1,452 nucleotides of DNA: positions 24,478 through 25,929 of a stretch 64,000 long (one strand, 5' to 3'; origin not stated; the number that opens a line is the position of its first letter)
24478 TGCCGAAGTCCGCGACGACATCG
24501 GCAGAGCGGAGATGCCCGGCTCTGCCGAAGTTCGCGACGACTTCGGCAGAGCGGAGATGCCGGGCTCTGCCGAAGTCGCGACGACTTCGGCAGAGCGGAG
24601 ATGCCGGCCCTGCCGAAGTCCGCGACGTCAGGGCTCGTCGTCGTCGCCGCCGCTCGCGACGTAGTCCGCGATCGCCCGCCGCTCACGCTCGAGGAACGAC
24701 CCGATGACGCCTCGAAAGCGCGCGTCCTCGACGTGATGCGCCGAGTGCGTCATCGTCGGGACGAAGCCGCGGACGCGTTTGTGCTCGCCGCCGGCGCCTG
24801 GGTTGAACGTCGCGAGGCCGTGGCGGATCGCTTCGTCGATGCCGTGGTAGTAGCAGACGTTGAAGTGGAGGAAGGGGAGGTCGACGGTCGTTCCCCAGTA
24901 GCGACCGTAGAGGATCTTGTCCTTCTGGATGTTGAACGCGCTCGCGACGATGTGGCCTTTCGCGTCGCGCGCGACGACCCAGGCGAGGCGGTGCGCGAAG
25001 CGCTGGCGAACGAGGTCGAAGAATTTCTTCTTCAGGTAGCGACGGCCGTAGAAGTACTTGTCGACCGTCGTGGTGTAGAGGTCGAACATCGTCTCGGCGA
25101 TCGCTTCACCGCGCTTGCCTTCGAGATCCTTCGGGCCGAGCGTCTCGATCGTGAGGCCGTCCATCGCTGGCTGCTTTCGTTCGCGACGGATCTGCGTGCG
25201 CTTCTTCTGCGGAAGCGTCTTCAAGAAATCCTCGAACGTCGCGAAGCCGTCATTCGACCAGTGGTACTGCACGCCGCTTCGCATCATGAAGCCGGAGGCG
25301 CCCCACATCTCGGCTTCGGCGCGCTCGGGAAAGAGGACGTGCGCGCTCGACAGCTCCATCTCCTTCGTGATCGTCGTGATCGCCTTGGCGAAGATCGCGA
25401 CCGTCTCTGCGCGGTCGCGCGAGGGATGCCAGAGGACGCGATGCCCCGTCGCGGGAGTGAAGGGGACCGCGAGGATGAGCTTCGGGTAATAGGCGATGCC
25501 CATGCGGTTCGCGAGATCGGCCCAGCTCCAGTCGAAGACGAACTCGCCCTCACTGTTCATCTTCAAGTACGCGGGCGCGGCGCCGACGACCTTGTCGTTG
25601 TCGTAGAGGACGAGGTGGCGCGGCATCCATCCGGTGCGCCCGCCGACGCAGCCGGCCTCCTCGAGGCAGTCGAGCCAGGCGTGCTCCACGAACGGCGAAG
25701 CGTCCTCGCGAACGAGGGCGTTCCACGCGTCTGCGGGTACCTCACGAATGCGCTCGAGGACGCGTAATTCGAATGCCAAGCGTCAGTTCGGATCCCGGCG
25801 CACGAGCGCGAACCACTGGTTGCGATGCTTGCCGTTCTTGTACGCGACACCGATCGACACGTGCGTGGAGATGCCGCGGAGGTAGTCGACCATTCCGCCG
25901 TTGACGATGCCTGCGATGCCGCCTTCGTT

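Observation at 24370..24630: Dispersed family of tandem 45-bp palindromic intergenic repeats (three loci in 64 kb)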

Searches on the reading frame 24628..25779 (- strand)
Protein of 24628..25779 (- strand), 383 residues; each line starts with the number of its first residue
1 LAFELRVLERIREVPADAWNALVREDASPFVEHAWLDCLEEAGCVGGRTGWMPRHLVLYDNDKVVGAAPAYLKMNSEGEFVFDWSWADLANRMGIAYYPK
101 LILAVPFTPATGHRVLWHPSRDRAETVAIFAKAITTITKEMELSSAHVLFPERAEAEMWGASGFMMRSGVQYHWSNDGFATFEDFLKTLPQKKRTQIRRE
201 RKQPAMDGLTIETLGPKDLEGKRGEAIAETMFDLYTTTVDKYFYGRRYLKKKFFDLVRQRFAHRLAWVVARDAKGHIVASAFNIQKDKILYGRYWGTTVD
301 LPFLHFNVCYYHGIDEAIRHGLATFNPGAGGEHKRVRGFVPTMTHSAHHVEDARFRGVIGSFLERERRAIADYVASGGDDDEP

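Call 16: search_protein_families(library=pfam, proteins=[window:24628-25779:-])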
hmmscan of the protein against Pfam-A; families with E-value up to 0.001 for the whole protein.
window:24628-25779:- (383 aa): 2 families
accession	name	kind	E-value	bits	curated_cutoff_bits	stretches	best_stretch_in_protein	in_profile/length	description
PF04339.18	FemAB_like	-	1.5e-132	442.7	27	1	11-375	2-359/369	Peptidogalycan biosysnthesis/recognition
PF13480.13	Acetyltransf_6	-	8.8e-08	32.9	22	1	192-332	2-139/143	Acetyltransferase (GNAT) domain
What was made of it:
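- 24628..25779 (-): FemAB-like / GNAT gene whose 3' end is overlapped by array 1. Pfam PF04339, 1.5e-132 (call 16).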

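Call 21: find_homologous_proteins(query=window:24628-25779:-, max_evalue=1e-30)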
Query window:24628-25779:- (383 aa): 6224 proteins with E <= 1e-30 among 8000 candidates; the best 120 are listed.
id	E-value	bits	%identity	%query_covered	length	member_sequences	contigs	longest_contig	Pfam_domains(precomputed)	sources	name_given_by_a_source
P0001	1.9e-265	898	100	100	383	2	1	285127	PF13480.14,PF04339.19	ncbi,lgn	-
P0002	2.6e-219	746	82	99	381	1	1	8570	PF13480.14,PF04339.19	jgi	jgi:uncharacterized protein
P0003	3.9e-219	746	82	99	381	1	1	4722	PF13480.14,PF04339.19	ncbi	-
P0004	2.5e-218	743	82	99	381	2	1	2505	PF13480.14,PF04339.19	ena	-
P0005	3.5e-218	742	82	99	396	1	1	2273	PF13480.14,PF04339.19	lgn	-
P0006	1.2e-217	741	81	100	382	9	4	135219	PF13480.14,PF04339.19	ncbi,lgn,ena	-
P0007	4.6e-217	739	82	99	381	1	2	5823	PF13480.14,PF04339.19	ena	-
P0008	7.3e-217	738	80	100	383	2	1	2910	PF13480.14,PF04339.19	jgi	jgi:uncharacterized protein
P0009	1.2e-216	737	81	99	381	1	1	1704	PF13480.14,PF04339.19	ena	-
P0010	3.3e-216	736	82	99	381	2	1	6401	PF13480.14,PF04339.19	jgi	jgi:uncharacterized protein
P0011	5.1e-216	735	82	99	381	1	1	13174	PF13480.14,PF04339.19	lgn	-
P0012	1.9e-215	734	82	99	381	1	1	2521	PF13480.14,PF04339.19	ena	-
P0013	4.0e-215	732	82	99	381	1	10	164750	PF13480.14,PF04339.19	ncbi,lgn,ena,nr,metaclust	ncbi:MAG: hypothetical protein BGO98_20695 [Myxococcales bacterium 68-20]|nr:N-acetyltransferase [My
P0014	5.9e-215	732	81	99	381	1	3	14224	PF13480.14,PF04339.19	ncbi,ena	-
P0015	6.4e-215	732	80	99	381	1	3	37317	PF13480.14,PF04339.19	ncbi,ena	-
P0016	7.1e-215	732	81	99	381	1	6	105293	PF13480.14,PF04339.19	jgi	-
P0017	7.4e-215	732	81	99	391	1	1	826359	PF13480.14,PF04339.19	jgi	jgi:predicted N-acyltransferase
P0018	1.9e-214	730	81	99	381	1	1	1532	PF13480.14,PF04339.19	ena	-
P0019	5.0e-214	729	81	99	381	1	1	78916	PF13480.14,PF04339.19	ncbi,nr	ncbi:MAG: N-acetyltransferase [Labilithrix sp.]|nr:N-acetyltransferase [Labilithrix sp.]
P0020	9.7e-214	728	80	99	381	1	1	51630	PF13480.14,PF04339.19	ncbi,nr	ncbi:MAG: N-acetyltransferase [Labilithrix sp.]|nr:N-acetyltransferase [Labilithrix sp.]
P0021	7.4e-213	725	80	99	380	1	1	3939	PF13480.14,PF04339.19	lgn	-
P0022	5.3e-212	722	79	99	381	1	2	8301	PF13480.14,PF04339.19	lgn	-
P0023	6.2e-212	722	80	99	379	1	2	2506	PF13480.14,PF04339.19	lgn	-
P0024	1.8e-211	720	79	99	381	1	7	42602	PF13480.14,PF04339.19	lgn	-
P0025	3.8e-210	716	78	99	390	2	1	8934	PF13480.14,PF04339.19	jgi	jgi:uncharacterized protein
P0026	4.1e-210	716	76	100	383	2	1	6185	PF13480.14,PF04339.19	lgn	-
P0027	5.4e-210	716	78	99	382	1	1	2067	PF13480.14,PF04339.19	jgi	jgi:predicted N-acyltransferase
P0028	5.5e-209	712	78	99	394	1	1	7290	PF13480.14,PF04339.19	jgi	jgi:predicted N-acyltransferase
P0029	1.5e-208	711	78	99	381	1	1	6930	PF13480.14,PF04339.19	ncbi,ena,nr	ncbi:MAG TPA: GNAT family N-acetyltransferase [Labilithrix sp.]|nr:GNAT family N-acetyltransferase [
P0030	1.7e-208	711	79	99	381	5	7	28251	PF13480.14,PF04339.19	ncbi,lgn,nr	ncbi:MAG: N-acetyltransferase [Labilithrix sp.]|nr:N-acetyltransferase [Labilithrix sp.] MCW5831788.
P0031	7.6e-208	708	76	100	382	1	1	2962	PF13480.14,PF04339.19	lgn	-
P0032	9.0e-208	708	76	99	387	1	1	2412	PF13480.14,PF04339.19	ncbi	-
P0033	1.1e-207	708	76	99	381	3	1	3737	PF13480.14,PF04339.19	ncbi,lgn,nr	ncbi:MAG TPA: GNAT family N-acetyltransferase [Labilithrix sp.]|nr:GNAT family N-acetyltransferase [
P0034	1.5e-207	708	76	100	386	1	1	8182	PF13480.14,PF04339.19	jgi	jgi:predicted N-acyltransferase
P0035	1.5e-207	708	78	100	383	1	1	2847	PF13480.14,PF04339.19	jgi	jgi:predicted N-acyltransferase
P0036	1.6e-207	707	77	100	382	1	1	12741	PF13480.14,PF04339.19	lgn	-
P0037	2.0e-206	704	76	100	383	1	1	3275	PF13480.14,PF04339.19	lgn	-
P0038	2.1e-205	700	77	99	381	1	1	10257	PF13480.14,PF04339.19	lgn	-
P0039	4.0e-205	700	77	99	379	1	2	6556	PF13480.14,PF04339.19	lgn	-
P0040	1.3e-204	698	76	99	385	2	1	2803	PF13480.14,PF04339.19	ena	-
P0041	2.1e-204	697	77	99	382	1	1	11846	PF13480.14,PF04339.19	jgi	jgi:predicted N-acyltransferase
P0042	2.8e-204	697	78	99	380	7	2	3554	PF13480.14,PF04339.19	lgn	-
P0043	6.1e-204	696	76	99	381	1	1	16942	PF13480.14,PF04339.19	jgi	jgi:predicted N-acyltransferase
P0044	8.9e-204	695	76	99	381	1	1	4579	PF13480.14,PF04339.19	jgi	jgi:predicted N-acyltransferase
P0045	4.1e-203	693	76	99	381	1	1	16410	PF13480.14,PF04339.19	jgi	jgi:predicted N-acyltransferase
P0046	1.7e-202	691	76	99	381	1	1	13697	PF13480.14,PF04339.19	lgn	-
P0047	1.8e-201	687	75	100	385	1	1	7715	PF13480.14,PF04339.19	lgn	-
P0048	9.1e-201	685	76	99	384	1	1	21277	PF13480.14,PF04339.19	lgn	-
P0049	2.5e-200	684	76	99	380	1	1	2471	PF13480.14,PF04339.19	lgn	-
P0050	2.7e-200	684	77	98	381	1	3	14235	PF13480.14,PF04339.19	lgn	-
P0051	3.1e-200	683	74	99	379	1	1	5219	PF13480.14,PF04339.19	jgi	jgi:uncharacterized protein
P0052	9.6e-200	682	76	98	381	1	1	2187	PF13480.14,PF04339.19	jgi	jgi:uncharacterized protein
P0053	2.6e-199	680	77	95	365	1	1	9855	PF13480.14,PF04339.19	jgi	jgi:predicted N-acyltransferase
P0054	5.9e-199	679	75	100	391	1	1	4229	PF13480.14,PF04339.19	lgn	-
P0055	2.0e-198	677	73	99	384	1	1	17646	PF13480.14,PF04339.19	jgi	jgi:uncharacterized protein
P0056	5.2e-198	676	73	100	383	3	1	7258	PF13480.14,PF04339.19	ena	-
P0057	9.4e-198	675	73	99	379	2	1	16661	PF13480.14,PF04339.19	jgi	jgi:uncharacterized protein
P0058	3.2e-197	673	75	99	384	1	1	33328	PF13480.14,PF04339.19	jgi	jgi:predicted N-acyltransferase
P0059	3.2e-197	673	73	99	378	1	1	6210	PF13480.14,PF04339.19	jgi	-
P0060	3.2e-196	670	73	99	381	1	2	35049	PF13480.14,PF04339.19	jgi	jgi:uncharacterized protein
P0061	4.5e-196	670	73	100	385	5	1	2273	PF13480.14,PF04339.19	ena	-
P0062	1.5e-195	668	74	99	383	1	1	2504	PF13480.14,PF04339.19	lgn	-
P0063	4.0e-195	667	75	99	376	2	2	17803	PF13480.14,PF04339.19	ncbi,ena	-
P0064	4.0e-195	667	74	99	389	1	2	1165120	PF13480.14,PF04339.19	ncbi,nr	ncbi:MAG: GNAT family N-acetyltransferase [Labilithrix sp.]|nr:GNAT family N-acetyltransferase [Labi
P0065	1.1e-194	665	75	98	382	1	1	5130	PF13480.14,PF04339.19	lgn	-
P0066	2.1e-194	664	73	100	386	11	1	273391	PF13480.14,PF04339.19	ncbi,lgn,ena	ncbi:MAG: GNAT family N-acetyltransferase [Labilithrix sp.]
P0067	2.3e-193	661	74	100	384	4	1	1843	PF13480.14,PF04339.19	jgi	jgi:uncharacterized protein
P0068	1.9e-192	658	75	100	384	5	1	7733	PF13480.14,PF04339.19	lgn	-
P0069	2.5e-192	657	73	98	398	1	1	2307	PF13480.14,PF04339.19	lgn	-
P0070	1.2e-191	655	74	99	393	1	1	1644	PF13480.14,PF04339.19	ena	-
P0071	4.8e-191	653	74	100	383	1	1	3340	PF13480.14,PF04339.19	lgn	-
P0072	3.9e-190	650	73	98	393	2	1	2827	PF13480.14,PF04339.19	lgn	-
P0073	6.8e-190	649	74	96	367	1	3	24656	PF13480.14,PF04339.19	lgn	-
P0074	1.2e-189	649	73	99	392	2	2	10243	PF13480.14,PF04339.19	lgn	-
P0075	6.8e-189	646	73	96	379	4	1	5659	PF13480.14,PF04339.19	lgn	-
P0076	6.0e-188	643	72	97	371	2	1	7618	PF13480.14,PF04339.19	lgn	-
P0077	6.4e-188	643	73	99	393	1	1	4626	PF13480.14,PF04339.19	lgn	-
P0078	7.2e-188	643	72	99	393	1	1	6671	PF13480.14,PF04339.19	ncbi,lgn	-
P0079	1.1e-187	642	74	97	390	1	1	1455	PF13480.14,PF04339.19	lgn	-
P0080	1.8e-187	641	73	100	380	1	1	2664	PF13480.14,PF04339.19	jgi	jgi:uncharacterized protein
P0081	1.9e-187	641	71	98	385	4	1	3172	PF13480.14,PF04339.19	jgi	jgi:uncharacterized protein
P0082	2.4e-187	641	72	98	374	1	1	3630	PF13480.14,PF04339.19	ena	-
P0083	8.0e-187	639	81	88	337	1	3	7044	PF13480.14,PF04339.19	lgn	-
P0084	5.1e-186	637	75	94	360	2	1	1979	PF13480.14,PF04339.19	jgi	jgi:uncharacterized protein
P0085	3.1e-185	634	71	99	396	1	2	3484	PF13480.14,PF04339.19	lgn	-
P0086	5.5e-185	633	76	94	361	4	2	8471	PF13480.14,PF04339.19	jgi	jgi:uncharacterized protein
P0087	6.0e-185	633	70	99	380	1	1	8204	PF13480.14,PF04339.19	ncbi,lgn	-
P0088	6.9e-184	630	72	99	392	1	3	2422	PF13480.14,PF04339.19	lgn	-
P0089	7.5e-184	629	71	98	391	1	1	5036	PF13480.14,PF04339.19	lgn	-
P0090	6.5e-183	626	70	100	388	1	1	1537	PF13480.14,PF04339.19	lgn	-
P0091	4.4e-182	624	71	98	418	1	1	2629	PF13480.14,PF04339.19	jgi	jgi:predicted N-acyltransferase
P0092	5.9e-182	623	69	99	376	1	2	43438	PF13480.14,PF04339.19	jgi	jgi:predicted N-acyltransferase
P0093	1.6e-181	622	71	97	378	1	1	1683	PF13480.14,PF04339.19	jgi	jgi:predicted N-acyltransferase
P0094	9.1e-181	619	70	99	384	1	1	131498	PF13480.14,PF04339.19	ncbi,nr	ncbi:MAG: GNAT family N-acetyltransferase [Labilithrix sp.]|nr:GNAT family N-acetyltransferase [Labi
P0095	9.5e-181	619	71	97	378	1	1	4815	PF13480.14,PF04339.19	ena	-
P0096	2.5e-180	618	68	99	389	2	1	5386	PF13480.14,PF04339.19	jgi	jgi:hypothetical protein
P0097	6.3e-180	617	70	99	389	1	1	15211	PF13480.14,PF04339.19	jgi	jgi:predicted N-acyltransferase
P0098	6.3e-180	617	71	97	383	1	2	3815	PF13480.14,PF04339.19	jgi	jgi:hypothetical protein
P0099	7.9e-180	616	68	99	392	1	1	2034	PF13480.14,PF04339.19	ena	-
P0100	9.9e-180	616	70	98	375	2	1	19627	PF13480.14,PF04339.19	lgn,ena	-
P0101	2.4e-179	615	70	98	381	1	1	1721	PF13480.14,PF04339.19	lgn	-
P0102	7.8e-179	613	69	98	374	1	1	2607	PF13480.14,PF04339.19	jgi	jgi:predicted N-acyltransferase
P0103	9.2e-179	613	69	98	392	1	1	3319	PF13480.14,PF04339.19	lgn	-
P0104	9.3e-179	613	69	98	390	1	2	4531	PF13480.14,PF04339.19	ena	-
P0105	1.0e-178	613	68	98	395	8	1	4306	PF13480.14,PF04339.19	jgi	jgi:predicted N-acyltransferase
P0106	1.2e-178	612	68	99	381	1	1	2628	PF13480.14,PF04339.19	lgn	-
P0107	1.6e-178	612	69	99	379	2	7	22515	PF13480.14,PF04339.19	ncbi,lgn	-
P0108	1.8e-178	612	68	98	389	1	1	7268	PF13480.14,PF04339.19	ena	-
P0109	2.1e-178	612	67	100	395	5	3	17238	PF13480.14,PF04339.19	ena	-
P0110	2.2e-178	611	82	81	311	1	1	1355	PF13480.14,PF04339.19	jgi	jgi:predicted N-acyltransferase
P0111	3.9e-178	611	69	98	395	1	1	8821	PF13480.14,PF04339.19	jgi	jgi:predicted N-acyltransferase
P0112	7.0e-178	610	68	98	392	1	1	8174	PF13480.14,PF04339.19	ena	-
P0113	2.4e-177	608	70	97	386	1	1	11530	PF13480.14,PF04339.19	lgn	-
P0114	2.6e-177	608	72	94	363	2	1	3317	PF13480.14,PF04339.19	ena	-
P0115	4.8e-177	607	69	99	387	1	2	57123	PF13480.14,PF04339.19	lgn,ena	-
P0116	6.1e-177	607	69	98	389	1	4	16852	PF13480.14,PF04339.19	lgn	-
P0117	7.1e-177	606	68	100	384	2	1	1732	PF13480.14,PF04339.19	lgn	-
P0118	8.9e-177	606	66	99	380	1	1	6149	PF13480.14,PF04339.19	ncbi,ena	-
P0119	1.2e-176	606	68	97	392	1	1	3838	PF13480.14,PF04339.19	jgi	jgi:predicted N-acyltransferase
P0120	1.3e-176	606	68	98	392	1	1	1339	PF13480.14,PF04339.19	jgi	jgi:predicted N-acyltransferase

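Call 22: find_encoding_contigs(protein=P0001, flank=10000, max_places=4)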
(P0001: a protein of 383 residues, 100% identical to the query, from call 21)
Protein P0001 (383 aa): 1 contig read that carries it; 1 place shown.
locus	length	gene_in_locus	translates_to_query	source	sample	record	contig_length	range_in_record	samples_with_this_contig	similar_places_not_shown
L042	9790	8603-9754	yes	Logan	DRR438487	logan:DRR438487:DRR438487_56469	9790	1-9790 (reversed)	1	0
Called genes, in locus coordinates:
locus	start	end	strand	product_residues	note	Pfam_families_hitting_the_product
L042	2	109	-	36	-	?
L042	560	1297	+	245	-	PF00089:Trypsin, PF13365:Trypsin_2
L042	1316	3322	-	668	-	-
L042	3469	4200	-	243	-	-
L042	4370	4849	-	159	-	PF00578:AhpC-TSA, PF08534:Redoxin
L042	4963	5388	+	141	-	PF04519:Bactofilin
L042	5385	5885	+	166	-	-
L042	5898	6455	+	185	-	PF13474:SnoaL_3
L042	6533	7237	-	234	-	PF02245:Pur_DNA_glyco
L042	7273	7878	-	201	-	PF00691:OmpA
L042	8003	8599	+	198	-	-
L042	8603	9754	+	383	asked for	PF04339:FemAB_like, PF13480:Acetyltransf_6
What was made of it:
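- Tried and rejected: The 285-kb NCBI source contig could not be retrieved (call 22).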

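Call 23: find_encoding_contigs(protein=P0006, flank=10000, max_places=4)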
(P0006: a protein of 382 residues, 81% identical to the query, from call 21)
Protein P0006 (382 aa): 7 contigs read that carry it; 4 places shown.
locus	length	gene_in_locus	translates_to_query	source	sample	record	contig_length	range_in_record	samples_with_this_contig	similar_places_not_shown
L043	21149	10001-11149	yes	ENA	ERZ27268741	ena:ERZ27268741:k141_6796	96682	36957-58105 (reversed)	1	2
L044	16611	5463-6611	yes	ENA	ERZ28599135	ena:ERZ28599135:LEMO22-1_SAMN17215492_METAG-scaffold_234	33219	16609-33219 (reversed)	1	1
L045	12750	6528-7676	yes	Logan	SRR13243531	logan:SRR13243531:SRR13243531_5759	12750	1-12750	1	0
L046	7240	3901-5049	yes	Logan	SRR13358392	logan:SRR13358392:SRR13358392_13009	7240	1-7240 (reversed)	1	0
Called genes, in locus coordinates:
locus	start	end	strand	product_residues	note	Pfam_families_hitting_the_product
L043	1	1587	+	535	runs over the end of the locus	PF09043:Lys-AminoMut_A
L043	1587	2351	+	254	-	PF16554:OAM_dimer, PF02310:B12-binding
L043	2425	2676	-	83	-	PF04324:Fer2_BFD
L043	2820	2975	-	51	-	-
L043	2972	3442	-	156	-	PF00210:Ferritin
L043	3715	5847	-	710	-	-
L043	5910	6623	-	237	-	-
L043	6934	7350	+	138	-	PF04519:Bactofilin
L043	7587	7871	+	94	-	-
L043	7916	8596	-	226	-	PF02245:Pur_DNA_glyco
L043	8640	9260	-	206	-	PF00691:OmpA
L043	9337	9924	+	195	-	-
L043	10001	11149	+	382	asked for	PF04339:FemAB_like, PF13480:Acetyltransf_6 (weak)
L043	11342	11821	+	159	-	-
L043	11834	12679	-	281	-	PF00753:Lactamase_B, PF12706:Lactamase_B_2 (weak), PF16123:HAGH_C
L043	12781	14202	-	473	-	PF00884:Sulfatase, PF16347:SGSH_C (weak)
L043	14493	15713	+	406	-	-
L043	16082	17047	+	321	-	-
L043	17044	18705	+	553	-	PF00069:Pkinase, PF07714:PK_Tyr_Ser-Thr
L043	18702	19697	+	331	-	PF13371:TPR_9 (faint), PF00515:TPR_1 (faint), PF07719:TPR_2 (faint), PF13432:TPR_16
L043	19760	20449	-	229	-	-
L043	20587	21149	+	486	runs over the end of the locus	PF03349:Toluene_X, PF13505:OMP_b-brl (weak)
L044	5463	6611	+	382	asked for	PF04339:FemAB_like, PF13480:Acetyltransf_6 (weak)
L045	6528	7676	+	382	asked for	PF04339:FemAB_like, PF13480:Acetyltransf_6 (weak)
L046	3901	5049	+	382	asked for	PF04339:FemAB_like, PF13480:Acetyltransf_6 (weak)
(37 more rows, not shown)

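Call 24: find_encoding_contigs(protein=P0013, flank=10000, max_places=4)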
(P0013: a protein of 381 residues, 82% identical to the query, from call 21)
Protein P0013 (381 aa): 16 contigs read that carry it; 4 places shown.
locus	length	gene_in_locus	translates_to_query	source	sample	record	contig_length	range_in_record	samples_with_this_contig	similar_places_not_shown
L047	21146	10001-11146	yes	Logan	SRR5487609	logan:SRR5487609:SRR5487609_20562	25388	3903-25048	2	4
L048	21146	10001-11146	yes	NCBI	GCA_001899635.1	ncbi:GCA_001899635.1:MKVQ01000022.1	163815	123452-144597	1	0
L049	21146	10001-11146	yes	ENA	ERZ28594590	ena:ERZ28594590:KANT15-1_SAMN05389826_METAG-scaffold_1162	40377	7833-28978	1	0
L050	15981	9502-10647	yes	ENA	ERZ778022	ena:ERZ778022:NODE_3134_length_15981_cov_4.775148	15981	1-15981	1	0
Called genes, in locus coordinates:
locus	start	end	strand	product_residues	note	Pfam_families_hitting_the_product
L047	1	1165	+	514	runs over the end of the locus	PF09043:Lys-AminoMut_A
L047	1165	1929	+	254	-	PF16554:OAM_dimer, PF02310:B12-binding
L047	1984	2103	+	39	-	-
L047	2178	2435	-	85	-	PF04324:Fer2_BFD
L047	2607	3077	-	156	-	PF00210:Ferritin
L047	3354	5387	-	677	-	-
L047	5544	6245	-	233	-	-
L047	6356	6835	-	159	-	PF00578:AhpC-TSA, PF08534:Redoxin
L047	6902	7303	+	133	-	PF04519:Bactofilin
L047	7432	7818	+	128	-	-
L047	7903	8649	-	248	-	PF02245:Pur_DNA_glyco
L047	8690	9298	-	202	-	PF00691:OmpA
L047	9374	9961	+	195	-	-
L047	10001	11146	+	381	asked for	PF04339:FemAB_like, PF13480:Acetyltransf_6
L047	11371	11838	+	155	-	-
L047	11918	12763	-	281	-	PF00753:Lactamase_B, PF12706:Lactamase_B_2 (weak), PF16123:HAGH_C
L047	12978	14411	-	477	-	PF00884:Sulfatase, PF16347:SGSH_C (weak)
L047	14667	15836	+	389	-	-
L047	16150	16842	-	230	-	-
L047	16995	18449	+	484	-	PF13505:OMP_b-brl (faint), PF03349:Toluene_X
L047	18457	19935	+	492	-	PF03583:LIP (weak), PF00326:Peptidase_S9 (faint), PF12697:Abhydrolase_6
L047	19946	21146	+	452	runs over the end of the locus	PF01103:Omp85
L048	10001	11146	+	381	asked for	PF04339:FemAB_like, PF13480:Acetyltransf_6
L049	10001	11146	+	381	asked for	PF04339:FemAB_like, PF13480:Acetyltransf_6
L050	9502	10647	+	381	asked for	PF04339:FemAB_like, PF13480:Acetyltransf_6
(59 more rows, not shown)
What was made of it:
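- Closest known: Tandem hairpin arrays of other sequence in related Labilithrix-like genomes. Same: Gene callers likewise place a spurious ORF on this array in L047, and on the L043 array (calls 23, 24).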
